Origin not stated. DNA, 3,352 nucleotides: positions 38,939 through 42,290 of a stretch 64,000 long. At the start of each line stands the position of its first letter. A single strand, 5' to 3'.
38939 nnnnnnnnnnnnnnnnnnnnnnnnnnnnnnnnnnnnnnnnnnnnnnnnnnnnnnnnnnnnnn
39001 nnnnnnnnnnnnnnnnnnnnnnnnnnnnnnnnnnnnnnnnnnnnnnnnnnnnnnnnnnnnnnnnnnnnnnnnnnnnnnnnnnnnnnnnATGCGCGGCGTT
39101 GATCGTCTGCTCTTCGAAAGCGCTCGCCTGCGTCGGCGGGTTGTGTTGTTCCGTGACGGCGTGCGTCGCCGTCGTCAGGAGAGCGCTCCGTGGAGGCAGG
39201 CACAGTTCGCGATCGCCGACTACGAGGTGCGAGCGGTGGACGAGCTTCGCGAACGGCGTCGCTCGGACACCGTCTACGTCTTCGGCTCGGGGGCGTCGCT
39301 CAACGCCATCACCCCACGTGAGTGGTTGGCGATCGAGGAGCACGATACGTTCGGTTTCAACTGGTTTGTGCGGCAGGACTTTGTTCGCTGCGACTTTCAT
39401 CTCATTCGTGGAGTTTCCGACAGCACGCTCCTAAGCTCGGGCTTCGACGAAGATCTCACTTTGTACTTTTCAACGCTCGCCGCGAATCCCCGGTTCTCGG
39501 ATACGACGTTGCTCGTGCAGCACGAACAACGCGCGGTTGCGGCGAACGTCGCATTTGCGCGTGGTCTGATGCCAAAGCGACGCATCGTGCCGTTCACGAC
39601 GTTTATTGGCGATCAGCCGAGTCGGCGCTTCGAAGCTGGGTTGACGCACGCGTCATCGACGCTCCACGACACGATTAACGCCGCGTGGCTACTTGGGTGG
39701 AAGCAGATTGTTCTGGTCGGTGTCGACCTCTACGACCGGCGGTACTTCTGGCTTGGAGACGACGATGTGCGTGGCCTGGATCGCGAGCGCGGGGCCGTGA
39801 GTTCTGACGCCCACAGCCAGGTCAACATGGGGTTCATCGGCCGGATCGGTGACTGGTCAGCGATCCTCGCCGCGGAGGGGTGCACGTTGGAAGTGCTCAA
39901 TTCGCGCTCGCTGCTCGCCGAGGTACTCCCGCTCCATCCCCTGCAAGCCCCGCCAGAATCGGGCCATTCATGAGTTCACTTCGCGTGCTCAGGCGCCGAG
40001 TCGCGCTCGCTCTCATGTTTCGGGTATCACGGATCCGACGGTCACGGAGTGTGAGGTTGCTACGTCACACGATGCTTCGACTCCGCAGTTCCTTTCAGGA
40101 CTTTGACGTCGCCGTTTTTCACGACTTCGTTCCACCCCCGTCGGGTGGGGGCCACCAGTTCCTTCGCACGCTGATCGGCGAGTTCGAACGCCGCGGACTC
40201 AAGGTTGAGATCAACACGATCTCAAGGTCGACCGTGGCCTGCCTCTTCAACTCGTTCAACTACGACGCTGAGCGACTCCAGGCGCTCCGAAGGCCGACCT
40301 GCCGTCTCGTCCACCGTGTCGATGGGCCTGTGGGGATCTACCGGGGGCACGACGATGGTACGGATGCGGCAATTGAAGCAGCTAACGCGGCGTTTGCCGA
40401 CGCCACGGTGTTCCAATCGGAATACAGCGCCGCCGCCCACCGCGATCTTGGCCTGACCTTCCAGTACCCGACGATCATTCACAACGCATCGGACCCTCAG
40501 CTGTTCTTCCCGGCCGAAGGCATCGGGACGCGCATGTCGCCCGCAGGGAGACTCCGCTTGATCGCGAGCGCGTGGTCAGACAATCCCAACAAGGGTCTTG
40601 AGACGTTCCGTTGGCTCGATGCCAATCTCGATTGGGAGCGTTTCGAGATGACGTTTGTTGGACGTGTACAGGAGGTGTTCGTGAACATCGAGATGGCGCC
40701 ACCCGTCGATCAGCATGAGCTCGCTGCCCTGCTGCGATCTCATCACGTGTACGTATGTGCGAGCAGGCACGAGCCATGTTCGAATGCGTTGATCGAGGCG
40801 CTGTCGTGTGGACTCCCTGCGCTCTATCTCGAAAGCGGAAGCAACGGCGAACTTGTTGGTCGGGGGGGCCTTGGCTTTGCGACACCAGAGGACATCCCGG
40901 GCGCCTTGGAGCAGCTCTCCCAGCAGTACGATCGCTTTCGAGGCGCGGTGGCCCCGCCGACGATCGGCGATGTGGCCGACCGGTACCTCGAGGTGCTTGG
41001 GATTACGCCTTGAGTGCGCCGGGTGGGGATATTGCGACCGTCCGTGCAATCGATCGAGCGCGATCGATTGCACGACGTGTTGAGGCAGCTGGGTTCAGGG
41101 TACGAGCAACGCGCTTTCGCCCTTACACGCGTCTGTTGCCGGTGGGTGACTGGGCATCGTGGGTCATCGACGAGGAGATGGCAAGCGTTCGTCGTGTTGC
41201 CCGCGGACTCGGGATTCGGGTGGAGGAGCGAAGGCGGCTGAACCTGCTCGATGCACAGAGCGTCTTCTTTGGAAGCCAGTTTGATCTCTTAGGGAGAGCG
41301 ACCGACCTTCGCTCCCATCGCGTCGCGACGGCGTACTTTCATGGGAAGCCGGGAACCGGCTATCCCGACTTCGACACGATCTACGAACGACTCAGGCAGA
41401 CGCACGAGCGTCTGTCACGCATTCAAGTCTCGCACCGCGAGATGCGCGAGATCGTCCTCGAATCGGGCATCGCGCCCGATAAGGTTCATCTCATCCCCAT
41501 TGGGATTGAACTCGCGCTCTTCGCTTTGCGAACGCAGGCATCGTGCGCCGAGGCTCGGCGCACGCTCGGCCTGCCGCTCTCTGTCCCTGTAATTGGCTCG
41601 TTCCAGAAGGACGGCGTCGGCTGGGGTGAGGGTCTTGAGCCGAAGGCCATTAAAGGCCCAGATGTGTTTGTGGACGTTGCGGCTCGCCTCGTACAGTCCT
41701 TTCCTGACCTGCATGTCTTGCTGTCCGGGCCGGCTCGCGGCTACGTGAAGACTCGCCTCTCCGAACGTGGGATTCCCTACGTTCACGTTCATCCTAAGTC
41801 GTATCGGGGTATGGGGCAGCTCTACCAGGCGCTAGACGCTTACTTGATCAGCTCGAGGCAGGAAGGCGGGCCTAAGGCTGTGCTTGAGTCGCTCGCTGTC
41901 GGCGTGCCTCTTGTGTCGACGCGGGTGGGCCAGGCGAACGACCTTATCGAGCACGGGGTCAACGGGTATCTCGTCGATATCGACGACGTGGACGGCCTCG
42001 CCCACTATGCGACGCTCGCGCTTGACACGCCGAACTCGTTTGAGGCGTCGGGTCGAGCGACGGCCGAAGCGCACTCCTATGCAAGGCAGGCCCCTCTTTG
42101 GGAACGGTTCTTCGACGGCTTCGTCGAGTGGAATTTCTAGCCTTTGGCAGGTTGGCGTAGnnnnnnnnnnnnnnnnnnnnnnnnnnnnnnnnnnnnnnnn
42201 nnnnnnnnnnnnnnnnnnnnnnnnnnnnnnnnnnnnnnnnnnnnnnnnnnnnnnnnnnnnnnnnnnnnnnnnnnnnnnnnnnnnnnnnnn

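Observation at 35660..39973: Coupled nonulosonic-acid (sialic-acid-like, possibly Kdn-type) synthesis, activation and transfer module in a high-GC glycan locus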

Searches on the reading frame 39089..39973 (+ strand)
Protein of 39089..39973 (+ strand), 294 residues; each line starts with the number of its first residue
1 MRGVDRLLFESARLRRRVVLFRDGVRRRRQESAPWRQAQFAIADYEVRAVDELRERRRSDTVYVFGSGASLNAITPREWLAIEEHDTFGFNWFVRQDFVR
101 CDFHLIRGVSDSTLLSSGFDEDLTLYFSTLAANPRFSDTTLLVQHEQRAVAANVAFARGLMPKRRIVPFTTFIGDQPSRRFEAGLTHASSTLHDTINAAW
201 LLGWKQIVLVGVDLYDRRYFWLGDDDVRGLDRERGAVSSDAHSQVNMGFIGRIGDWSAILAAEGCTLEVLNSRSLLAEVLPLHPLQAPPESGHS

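Call 6: search_protein_families(library=pfam, proteins=[window:39089-39973:+], max_evalue=0.01)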
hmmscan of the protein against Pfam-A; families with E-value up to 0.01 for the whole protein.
window:39089-39973:+ (294 aa): 0 families

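Call 7: search_protein_families(library=ncbifam, proteins=[window:39089-39973:+], max_evalue=0.01)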
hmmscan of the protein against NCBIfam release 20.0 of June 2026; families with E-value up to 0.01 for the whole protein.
window:39089-39973:+ (294 aa): 0 families

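Call 20: search_solved_structures(query=window:39089-39973:+, max_evalue=10)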
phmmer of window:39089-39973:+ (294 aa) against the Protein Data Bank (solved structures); distinct sequences matched with E-value up to 10: 0.

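Call 22: find_homologous_proteins(query=window:39089-39973:+, max_evalue=0.001)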
Query window:39089-39973:+ (294 aa): 375 proteins with E <= 0.001 among 5162 candidates; the best 120 are listed.
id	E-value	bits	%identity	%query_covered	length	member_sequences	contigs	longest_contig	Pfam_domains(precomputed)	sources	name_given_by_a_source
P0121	3.0e-194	662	100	100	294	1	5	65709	-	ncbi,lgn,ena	-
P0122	6.5e-145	500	78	99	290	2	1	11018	-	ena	-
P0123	1.1e-82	296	52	98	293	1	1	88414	-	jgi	jgi:hypothetical protein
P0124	2.0e-81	292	51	93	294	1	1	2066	-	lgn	-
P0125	5.3e-77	277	54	85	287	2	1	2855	-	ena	-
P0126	2.1e-76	275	51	88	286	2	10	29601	-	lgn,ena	-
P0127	4.4e-75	271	51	85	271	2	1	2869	-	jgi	jgi:hypothetical protein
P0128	9.6e-75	270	53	85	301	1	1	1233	-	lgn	-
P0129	2.8e-74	268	52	85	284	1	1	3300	-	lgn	-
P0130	1.9e-73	266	53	84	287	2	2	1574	-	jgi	jgi:hypothetical protein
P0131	5.8e-73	264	51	84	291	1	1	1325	-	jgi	jgi:hypothetical protein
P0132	8.7e-73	263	54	79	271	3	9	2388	-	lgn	-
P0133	1.3e-72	263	51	85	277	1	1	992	-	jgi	jgi:hypothetical protein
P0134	3.1e-72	262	51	84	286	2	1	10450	-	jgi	jgi:hypothetical protein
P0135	6.5e-72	261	51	87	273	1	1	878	-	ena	-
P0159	7.4e-69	251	49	87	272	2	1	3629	PF01973.24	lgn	-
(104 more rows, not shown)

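Call 38: predict_structure(alignment_id=A2)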
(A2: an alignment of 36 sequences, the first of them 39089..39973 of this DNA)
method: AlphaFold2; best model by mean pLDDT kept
length: 294 residues; sequences in the alignment: 36
mean_pLDDT: 94.2   pTM: 0.90
mean pLDDT of the five models: 94.2, 93.7, 93.3, 92.8, 92.0
residues with pLDDT >= 90: 248; 70-90: 44; 50-70: 2; < 50: 0
segments of 3 or more residues with pLDDT < 50: none
pLDDT, mean of each block of 10 residues (from residue 1): 91 95 91 96 97 96 97 96 98 97 95 90 97 98 96 97 97 95 89 97 98 91 91 89 87 97 98 96 87 69
secondary structure, 60 per line:
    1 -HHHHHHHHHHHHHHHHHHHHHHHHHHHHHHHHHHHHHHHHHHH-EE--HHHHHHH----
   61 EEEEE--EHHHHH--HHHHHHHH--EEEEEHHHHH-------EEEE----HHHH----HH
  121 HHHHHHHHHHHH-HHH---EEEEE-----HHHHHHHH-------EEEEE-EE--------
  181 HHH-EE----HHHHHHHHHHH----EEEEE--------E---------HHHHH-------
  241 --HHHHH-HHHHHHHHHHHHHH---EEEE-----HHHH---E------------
elements in order: H2-44 H50-56 E61-65 H69-73 H76-83 E86-90 H91-95 E103-106 H111-114 H119-132 E140-144 H150-157 E165-169 H191-201 E206-210 H229-233 H243-247 H249-262 E266-269 H275-278

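Call 42: fold_search(model_id=the predicted structure, library=pdb)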
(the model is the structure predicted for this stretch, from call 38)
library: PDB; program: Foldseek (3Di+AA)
matches with E <= 10: 1360; with E <= 0.001: 5
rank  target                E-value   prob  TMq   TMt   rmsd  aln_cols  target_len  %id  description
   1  5mu5                  2.0e-05  1.00  0.46  0.24   9.7       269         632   15  Structure of MAf glycosyltransferase from Magnetospirillum magneticum AMB-1 (released 2017-11-15)
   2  2x63                  6.3e-05  1.00  0.47  0.52   5.6       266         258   18  Crystal structure of the sialyltransferase CST-II N51A in complex with CMP (released 2011-02-23)
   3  2p2v                  7.6e-05  1.00  0.44  0.46   6.4       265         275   14  Crystal structure analysis of monofunctional alpha-2,3-sialyltransferase Cst-I from Campylobacter jejuni (released 2007-07-10)
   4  8sd5_B                1.3e-04  1.00  0.45  0.57   5.9       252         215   11  Crystal structure of HPPK from Methanocaldococcus jannaschii (released 2024-07-03)
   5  8sd5_C                3.3e-04  1.00  0.43  0.56   5.9       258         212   12  Crystal structure of HPPK from Methanocaldococcus jannaschii (released 2024-07-03)
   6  8sbu_A                1.3e-03  1.00  0.42  0.24   5.9       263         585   10  Crystal structure of MBP fusion with HPPK from Methanocaldococcus jannaschii (released 2024-07-03)
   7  8sd5_A                2.1e-03  1.00  0.39  0.51   7.1       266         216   10  Crystal structure of HPPK from Methanocaldococcus jannaschii (released 2024-07-03)
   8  8sbu_B                4.0e-03  1.00  0.42  0.24   5.8       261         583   10  Crystal structure of MBP fusion with HPPK from Methanocaldococcus jannaschii (released 2024-07-03)
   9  7cax_B                1.1e-02  0.35  0.18  0.21  12.2       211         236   13  Crystal structure of bacterial reductase (released 2021-06-16)
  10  3f4n_A                1.2e-02  0.33  0.19  0.22  12.1       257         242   14  Crystal Structure of Pyridoxal Phosphate Biosynthetic Protein PdxJ from Yersinia pestis (released 2008-11-25)
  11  3f4n_B                1.3e-02  0.41  0.20  0.24  11.6       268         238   11  Crystal Structure of Pyridoxal Phosphate Biosynthetic Protein PdxJ from Yersinia pestis (released 2008-11-25)
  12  3f4n_E                1.8e-02  0.21  0.18  0.20  13.0       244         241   16  Crystal Structure of Pyridoxal Phosphate Biosynthetic Protein PdxJ from Yersinia pestis (released 2008-11-25)
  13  5dlc_A                1.9e-02  0.41  0.21  0.24   9.7       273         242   11  X-ray Crystal Structure of a Pyridoxine 5-prime-phosphate synthase from Pseudomonas aeruginosa (released 2015-09-16)
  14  7cax_C                2.5e-02  0.25  0.18  0.21  12.2       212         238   14  Crystal structure of bacterial reductase (released 2021-06-16)
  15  3gdl_A                2.5e-02  0.23  0.25  0.28  10.3       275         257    8  Crystal structure of the orotidine 5'-monophosphate decarboxylase from Saccharomyces cerevisiae complexed with 6-azaur (released 2009-06-23)
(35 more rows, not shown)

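Call 73: search_dna_similar(query=window:39089-39973:+, collection=plasmids, mode=protein, max_evalue=0.001, max_rows=20)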
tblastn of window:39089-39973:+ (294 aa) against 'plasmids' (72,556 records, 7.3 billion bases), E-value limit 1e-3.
No match.

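Call 74: search_solved_structures(query=A2, max_evalue=10, show_alignments=3)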
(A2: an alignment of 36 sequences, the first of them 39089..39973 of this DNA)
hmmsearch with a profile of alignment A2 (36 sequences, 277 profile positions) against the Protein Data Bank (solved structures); distinct sequences matched with E-value up to 10: 1.
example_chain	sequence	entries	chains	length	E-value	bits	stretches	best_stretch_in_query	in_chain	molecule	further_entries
8ot8_A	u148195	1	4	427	0.45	12.8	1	26-65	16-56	FAD-binding protein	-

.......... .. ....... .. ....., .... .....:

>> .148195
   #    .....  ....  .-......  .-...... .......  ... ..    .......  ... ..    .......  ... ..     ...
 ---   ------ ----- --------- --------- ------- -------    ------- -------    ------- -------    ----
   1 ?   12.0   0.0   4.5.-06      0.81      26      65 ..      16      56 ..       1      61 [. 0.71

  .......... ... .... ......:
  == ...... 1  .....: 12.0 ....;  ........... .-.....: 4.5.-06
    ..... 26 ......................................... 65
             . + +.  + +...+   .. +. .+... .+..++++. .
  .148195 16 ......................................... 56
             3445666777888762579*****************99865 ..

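Call 76: search_protein_families(library=pfam, alignment_id=A2, max_evalue=1)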
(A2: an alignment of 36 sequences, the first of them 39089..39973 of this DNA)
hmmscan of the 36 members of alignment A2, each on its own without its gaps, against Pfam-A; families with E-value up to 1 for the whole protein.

A. member 1, window:39089-39973:+ (294 aa): 1 family
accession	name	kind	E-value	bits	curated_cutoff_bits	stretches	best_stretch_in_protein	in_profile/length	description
PF01973.23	MptE-like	-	0.045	14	34.6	0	184-214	136-166/171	6-hydroxymethylpterin diphosphokinase MptE-like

B. families by the number of members that match (of 36 scanned): 4 families
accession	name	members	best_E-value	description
PF01973.23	MptE-like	33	1.8e-05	6-hydroxymethylpterin diphosphokinase MptE-like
PF17753.7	Ig_mannosidase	2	0.0052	Ig-fold domain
PF20514.4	ROXA-like_wH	2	0.04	ROXA-like winged helix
PF24751.1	DUF7696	1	0.051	Family of unknown function (DUF7696)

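Call 83: list_cluster_members(proteins=[window:39089-39973:+, window:37457-38629:+, window:35660-36736:+])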
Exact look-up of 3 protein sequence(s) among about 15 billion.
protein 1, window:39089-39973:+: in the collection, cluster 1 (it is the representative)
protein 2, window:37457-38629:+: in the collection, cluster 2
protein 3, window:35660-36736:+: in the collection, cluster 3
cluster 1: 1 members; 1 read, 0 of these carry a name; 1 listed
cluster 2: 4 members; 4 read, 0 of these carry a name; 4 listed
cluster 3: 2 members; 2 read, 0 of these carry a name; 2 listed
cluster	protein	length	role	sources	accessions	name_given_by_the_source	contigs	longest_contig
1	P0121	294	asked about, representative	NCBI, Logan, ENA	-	-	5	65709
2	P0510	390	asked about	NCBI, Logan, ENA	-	-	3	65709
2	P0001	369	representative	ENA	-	-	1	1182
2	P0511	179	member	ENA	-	-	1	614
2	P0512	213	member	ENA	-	-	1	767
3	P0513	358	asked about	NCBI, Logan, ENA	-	-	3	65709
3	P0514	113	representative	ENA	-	-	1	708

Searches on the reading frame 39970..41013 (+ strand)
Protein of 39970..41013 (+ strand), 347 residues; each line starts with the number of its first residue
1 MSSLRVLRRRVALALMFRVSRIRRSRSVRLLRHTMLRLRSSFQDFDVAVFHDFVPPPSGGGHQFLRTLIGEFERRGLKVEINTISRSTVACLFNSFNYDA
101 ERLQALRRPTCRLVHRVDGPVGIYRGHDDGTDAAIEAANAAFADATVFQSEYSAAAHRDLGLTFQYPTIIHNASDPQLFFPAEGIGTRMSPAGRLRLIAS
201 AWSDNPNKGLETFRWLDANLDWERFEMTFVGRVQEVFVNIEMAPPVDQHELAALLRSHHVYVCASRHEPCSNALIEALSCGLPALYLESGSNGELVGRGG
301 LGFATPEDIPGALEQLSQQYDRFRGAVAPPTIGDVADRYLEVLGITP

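Call 6: search_protein_families(library=pfam, proteins=[window:39970-41013:+], max_evalue=0.01)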
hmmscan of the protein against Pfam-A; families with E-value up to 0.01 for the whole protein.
window:39970-41013:+ (347 aa): 3 families
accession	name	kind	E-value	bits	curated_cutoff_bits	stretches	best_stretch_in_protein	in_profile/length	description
PF13692.12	Glyco_trans_1_4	-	6.8e-09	36.6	27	1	239-315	60-138/142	Glycosyl transferases group 1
PF00534.26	Glycos_transf_1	-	1.4e-08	34.9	26.4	1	239-310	74-145/172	Glycosyl transferases group 1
PF13524.12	Glyco_trans_1_2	-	0.0026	18.2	25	1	223-318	13-113/144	Glycosyl transferase-like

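Call 7: search_protein_families(library=ncbifam, proteins=[window:39970-41013:+], max_evalue=0.01)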
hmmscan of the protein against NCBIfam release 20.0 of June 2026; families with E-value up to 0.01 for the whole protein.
window:39970-41013:+ (347 aa): 6 families
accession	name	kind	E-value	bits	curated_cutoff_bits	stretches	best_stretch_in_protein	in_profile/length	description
NF041876.1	EPS_EpsE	equivalog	9.4e-11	41.6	400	1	239-314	277-352/389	exopolysaccharide biosynthesis GT4 family glycosyltransferase EpsE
TIGR03088.1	stp2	hypoth_equivalog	1.7e-06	27.3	409.05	1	247-320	262-335/374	TIGR03088 family PEP-CTERM/XrtA system glycosyltransferase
TIGR04047.1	MSMEG_0565_glyc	hypoth_equivalog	0.0002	20.6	259.85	1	220-289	236-308/373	MSMEG_0565 family glycosyltransferase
TIGR02149.1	glgA_Coryne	subfamily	0.00064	19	302.4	1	246-308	272-334/391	glycogen synthase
NF046085.1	XrtY_assoc_Gly1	equivalog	0.0022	16.9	400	1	242-320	269-347/387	XrtY-associated glycosyltransferase XYAG1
NF038229.1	Glyco4_Geo_Pelo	equivalog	0.0036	16.4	400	1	246-319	226-301/338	GPMC system family 4 glycosyltransferase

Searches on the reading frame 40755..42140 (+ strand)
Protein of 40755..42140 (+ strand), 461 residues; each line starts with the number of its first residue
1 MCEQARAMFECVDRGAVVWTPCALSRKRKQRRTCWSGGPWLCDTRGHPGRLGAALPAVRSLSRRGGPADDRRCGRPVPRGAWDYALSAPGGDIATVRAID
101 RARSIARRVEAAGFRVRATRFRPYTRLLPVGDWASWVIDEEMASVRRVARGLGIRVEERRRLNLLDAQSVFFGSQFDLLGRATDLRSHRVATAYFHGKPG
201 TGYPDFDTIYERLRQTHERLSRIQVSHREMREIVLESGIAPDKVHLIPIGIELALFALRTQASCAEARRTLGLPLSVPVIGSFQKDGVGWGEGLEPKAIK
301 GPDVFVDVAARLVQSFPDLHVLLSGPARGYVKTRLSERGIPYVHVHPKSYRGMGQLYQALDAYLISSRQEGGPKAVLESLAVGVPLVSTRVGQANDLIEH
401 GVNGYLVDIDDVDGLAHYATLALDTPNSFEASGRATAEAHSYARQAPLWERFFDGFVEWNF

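Call 6: search_protein_families(library=pfam, proteins=[window:40755-42140:+], max_evalue=0.01)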
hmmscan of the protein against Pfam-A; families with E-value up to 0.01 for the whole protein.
window:40755-42140:+ (461 aa): 3 families
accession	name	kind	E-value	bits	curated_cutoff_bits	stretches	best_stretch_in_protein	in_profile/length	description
PF13692.12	Glyco_trans_1_4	-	1.2e-19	71.4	27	1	298-418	13-135/142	Glycosyl transferases group 1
PF00534.26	Glycos_transf_1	-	7.9e-19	68.3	26.4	1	300-428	28-161/172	Glycosyl transferases group 1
PF13439.12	Glyco_transf_4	-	0.0023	18.4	28.5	1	185-254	91-169/170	Glycosyltransferase Family 4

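Call 7: search_protein_families(library=ncbifam, proteins=[window:40755-42140:+], max_evalue=0.01)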
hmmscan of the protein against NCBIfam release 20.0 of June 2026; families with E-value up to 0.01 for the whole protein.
window:40755-42140:+ (461 aa): 25 families
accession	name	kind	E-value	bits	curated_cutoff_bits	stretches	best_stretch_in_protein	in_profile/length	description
TIGR03088.1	stp2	hypoth_equivalog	1.5e-16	60.4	409.05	1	319-436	232-349/374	TIGR03088 family PEP-CTERM/XrtA system glycosyltransferase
TIGR03999.1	thiol_BshA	equivalog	2.9e-12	46.2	273.7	1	324-433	237-346/375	N-acetyl-alpha-D-glucosaminyl L-malate synthase BshA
TIGR03449.1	mycothiol_MshA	equivalog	1.8e-11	43.6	462.5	1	226-441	172-386/406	D-inositol-3-phosphate glycosyltransferase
NF041876.1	EPS_EpsE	equivalog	1.9e-11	43.9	400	1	357-438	293-377/389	exopolysaccharide biosynthesis GT4 family glycosyltransferase EpsE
NF012034.0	PRK15490.1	equivalog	1.4e-09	37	813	1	300-411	411-524/578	Vi polysaccharide biosynthesis glycosyltransferase TviE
TIGR04063.1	stp3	hypoth_equivalog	1.8e-09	37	442.05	1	228-450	166-382/397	TIGR04063 family PEP-CTERM/XrtA system glycosyltransferase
NF011726.0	PRK15179.1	equivalog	8.6e-09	34.2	733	1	300-413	530-645/694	Vi polysaccharide biosynthesis protein TviE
NF038229.1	Glyco4_Geo_Pelo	equivalog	2.1e-08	33.6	400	1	299-408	173-286/338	GPMC system family 4 glycosyltransferase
NF047684.1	TeichurnBiosyTuaC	equivalog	5e-08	32.3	550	1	358-416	288-345/391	teichuronic acid biosynthesis protein TuaC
NF047881.1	glyco_SdgB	exception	8e-08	31.4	800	1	353-445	389-483/496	serine-aspartate repeat adhesin O-glycosyltransferase SdgB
TIGR04047.1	MSMEG_0565_glyc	hypoth_equivalog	1.4e-07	30.9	259.85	1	217-446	137-364/373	MSMEG_0565 family glycosyltransferase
NF047880.1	glyco_SdgA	exception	1.6e-07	30.3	800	1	358-423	388-454/488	serine-aspartate repeat adhesin O-glycosyltransferase SdgA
TIGR02149.1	glgA_Coryne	subfamily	5.1e-06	25.8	302.4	1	223-422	148-346/391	glycogen synthase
NF038011.1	PelF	equivalog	5.4e-06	25.7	100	1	352-437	376-469/489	GT4 family glycosyltransferase PelF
NF007396.0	PRK09922.1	equivalog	8e-06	25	385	1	359-417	259-318/361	lipopolysaccharide 1,6-galactosyltransferase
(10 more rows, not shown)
